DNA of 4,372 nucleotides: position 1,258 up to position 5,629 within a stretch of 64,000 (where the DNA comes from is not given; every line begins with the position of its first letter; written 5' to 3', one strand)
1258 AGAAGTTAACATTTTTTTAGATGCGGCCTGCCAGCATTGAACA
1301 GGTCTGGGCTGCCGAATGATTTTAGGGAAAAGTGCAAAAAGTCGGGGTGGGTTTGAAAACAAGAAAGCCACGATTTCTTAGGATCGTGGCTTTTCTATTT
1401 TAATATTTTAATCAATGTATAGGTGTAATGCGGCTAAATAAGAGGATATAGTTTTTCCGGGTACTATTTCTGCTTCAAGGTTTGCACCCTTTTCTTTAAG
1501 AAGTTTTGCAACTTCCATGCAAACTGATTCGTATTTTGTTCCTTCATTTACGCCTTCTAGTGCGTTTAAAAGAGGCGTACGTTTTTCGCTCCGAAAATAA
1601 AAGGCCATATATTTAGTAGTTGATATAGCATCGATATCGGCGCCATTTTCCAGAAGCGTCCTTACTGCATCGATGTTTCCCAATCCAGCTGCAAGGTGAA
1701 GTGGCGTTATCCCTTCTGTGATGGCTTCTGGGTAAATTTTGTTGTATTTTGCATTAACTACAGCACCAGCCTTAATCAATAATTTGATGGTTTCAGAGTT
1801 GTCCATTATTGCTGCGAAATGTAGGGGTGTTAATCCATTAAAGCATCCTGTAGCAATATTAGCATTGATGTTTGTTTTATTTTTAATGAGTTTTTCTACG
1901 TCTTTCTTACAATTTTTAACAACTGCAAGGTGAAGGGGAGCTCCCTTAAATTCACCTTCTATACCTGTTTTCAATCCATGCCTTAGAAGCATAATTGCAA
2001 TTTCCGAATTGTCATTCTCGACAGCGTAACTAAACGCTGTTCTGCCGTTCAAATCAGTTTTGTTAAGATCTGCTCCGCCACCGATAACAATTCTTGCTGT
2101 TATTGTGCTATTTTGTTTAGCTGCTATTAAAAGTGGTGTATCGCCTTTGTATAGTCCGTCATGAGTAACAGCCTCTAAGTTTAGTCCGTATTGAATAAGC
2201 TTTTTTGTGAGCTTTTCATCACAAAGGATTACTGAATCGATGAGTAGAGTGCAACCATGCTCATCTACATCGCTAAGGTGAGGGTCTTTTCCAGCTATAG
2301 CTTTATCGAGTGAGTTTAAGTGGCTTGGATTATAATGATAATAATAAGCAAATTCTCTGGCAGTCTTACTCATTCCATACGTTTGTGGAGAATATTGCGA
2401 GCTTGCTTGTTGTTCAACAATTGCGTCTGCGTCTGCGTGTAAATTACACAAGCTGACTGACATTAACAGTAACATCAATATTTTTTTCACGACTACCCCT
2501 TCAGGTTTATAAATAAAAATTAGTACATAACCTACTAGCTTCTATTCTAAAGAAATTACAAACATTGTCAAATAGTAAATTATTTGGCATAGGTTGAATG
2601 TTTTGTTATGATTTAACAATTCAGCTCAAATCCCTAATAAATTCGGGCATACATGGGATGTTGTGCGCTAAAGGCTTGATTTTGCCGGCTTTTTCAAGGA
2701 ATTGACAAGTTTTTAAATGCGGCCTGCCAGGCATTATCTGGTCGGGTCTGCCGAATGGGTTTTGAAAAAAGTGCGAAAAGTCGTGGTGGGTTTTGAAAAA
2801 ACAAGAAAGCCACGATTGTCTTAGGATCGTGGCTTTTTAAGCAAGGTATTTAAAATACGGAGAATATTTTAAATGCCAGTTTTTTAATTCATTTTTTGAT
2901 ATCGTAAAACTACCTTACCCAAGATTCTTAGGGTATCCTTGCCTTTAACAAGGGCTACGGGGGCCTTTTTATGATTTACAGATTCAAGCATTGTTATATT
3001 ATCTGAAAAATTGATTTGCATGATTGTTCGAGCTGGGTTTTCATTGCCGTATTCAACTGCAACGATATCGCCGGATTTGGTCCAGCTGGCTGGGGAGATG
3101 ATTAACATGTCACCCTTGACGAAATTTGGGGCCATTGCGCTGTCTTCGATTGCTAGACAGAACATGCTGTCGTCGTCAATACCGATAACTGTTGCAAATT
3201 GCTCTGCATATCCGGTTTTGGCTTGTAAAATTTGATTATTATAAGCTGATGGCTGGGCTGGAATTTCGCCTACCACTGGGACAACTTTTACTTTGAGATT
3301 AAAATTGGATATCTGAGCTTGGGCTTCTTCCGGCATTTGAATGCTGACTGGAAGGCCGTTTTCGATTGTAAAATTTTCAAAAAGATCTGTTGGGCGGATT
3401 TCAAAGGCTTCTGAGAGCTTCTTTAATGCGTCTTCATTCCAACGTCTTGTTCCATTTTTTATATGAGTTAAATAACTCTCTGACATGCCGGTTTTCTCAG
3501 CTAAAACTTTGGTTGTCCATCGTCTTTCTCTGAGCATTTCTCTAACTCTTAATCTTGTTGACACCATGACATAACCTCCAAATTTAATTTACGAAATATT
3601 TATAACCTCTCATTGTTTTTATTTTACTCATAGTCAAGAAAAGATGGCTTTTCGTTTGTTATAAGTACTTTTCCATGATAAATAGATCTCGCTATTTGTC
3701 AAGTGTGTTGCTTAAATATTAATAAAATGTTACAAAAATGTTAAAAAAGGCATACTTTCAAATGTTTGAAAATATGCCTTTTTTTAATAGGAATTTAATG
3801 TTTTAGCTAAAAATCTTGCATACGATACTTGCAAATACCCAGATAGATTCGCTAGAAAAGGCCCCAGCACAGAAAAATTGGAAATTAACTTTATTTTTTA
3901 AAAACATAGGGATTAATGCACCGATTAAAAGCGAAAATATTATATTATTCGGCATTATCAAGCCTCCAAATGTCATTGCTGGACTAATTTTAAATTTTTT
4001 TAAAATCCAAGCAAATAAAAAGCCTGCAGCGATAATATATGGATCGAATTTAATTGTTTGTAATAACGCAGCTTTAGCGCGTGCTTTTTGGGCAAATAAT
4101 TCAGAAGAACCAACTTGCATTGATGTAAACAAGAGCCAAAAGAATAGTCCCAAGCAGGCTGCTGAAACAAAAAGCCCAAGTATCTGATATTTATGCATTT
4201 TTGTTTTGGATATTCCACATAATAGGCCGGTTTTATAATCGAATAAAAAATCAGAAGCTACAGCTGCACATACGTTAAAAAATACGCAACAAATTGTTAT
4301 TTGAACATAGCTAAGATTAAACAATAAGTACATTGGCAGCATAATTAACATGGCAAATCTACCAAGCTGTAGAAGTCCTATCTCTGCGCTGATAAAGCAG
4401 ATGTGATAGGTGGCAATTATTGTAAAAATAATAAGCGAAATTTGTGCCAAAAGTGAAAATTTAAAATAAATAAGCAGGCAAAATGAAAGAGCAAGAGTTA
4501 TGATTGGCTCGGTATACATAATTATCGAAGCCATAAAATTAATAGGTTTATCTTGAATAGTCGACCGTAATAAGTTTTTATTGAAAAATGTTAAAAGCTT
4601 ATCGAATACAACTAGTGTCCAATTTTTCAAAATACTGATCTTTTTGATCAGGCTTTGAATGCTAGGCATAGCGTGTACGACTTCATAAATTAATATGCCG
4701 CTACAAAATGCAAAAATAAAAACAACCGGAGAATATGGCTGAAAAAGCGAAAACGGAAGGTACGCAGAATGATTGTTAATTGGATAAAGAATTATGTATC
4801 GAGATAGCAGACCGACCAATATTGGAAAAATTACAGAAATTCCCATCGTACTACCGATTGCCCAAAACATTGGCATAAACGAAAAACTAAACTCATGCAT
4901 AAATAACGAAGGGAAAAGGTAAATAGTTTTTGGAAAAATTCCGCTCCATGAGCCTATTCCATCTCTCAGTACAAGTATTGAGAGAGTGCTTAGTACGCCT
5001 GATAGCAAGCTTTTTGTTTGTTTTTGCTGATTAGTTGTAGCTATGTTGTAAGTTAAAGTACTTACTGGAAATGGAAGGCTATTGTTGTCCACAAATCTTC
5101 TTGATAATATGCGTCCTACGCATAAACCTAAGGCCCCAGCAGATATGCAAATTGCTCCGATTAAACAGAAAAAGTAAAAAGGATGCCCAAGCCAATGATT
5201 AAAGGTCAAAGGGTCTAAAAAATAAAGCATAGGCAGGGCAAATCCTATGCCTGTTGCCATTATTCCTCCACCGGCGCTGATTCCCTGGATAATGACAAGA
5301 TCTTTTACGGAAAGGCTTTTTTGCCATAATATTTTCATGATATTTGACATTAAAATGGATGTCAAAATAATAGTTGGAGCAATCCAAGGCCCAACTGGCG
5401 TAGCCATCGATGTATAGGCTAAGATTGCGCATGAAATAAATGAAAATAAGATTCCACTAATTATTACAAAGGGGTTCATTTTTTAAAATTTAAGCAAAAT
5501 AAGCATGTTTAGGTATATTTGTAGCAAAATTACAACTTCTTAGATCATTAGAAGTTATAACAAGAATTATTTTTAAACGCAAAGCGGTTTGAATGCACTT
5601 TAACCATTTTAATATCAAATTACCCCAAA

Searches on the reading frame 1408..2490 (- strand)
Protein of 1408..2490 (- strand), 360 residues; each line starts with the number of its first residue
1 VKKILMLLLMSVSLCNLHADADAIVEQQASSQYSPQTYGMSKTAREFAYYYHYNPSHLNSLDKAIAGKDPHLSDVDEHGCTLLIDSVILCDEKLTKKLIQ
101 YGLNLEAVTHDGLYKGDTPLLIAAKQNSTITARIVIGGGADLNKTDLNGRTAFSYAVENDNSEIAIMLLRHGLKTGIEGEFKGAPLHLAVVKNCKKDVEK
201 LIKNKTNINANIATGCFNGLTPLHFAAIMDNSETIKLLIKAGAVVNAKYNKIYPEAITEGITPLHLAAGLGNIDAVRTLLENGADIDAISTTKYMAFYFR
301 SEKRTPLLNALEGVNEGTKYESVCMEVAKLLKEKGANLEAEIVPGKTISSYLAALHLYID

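Call 8: search_protein_families(library=pfam, proteins=[window:1408-2490:-], max_evalue=0.001)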
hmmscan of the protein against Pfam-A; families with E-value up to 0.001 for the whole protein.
window:1408-2490:- (360 aa): 5 families
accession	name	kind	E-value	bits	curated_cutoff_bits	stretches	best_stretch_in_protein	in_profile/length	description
PF12796.13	Ank_2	-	2.7e-42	143.7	27.3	4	186-288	1-88/90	Ankyrin repeats (3 copies)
PF00023.36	Ank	-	6.5e-31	105.1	21.1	2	260-289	2-31/33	Ankyrin repeat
PF13606.12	Ank_3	-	8.1e-27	90.4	22.3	1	260-288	2-30/30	Ankyrin repeat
PF13637.12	Ank_4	-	5e-23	81.1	22.7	2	186-239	1-50/50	Ankyrin repeats (many copies)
PF13857.12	Ank_5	-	4.1e-16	59.3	27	1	139-187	6-54/56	Ankyrin repeats (many copies)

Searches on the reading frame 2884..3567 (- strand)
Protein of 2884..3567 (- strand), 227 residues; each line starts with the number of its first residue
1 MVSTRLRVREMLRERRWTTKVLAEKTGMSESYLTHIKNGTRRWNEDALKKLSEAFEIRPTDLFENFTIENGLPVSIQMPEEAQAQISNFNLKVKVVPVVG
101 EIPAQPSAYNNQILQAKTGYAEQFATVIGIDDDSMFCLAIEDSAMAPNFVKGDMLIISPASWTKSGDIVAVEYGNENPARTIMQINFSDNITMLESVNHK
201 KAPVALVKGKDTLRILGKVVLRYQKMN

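Call 8: search_protein_families(library=pfam, proteins=[window:2884-3567:-], max_evalue=0.001)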
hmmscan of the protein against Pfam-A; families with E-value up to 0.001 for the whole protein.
window:2884-3567:- (227 aa): 5 families
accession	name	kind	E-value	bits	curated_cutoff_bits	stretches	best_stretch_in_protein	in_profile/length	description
PF00717.28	Peptidase_S24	-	1.4e-11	44.5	23.3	1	99-220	3-116/116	Peptidase S24-like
PF13443.12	HTH_26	-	1.3e-10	41.8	22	1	8-64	2-59/63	Cro/C1-type HTH DNA-binding domain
PF12844.13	HTH_19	-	1.5e-08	34.9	30.2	1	7-63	3-59/64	Helix-turn-helix domain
PF01381.28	HTH_3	-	2.4e-08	34.3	23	1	9-62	2-55/55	Helix-turn-helix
PF13560.12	HTH_31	-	4.9e-06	27.2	27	1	11-57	8-56/64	Helix-turn-helix domain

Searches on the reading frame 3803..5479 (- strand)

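Call 8: search_protein_families(library=pfam, proteins=[window:3803-5479:-], max_evalue=0.001)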
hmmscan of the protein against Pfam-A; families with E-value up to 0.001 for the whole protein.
window:3803-5479:- (558 aa): 1 family
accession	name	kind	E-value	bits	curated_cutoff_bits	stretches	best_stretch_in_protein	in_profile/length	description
PF03169.20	OPT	-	3e-16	59.6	25.8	1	5-529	6-590/623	OPT oligopeptide transporter protein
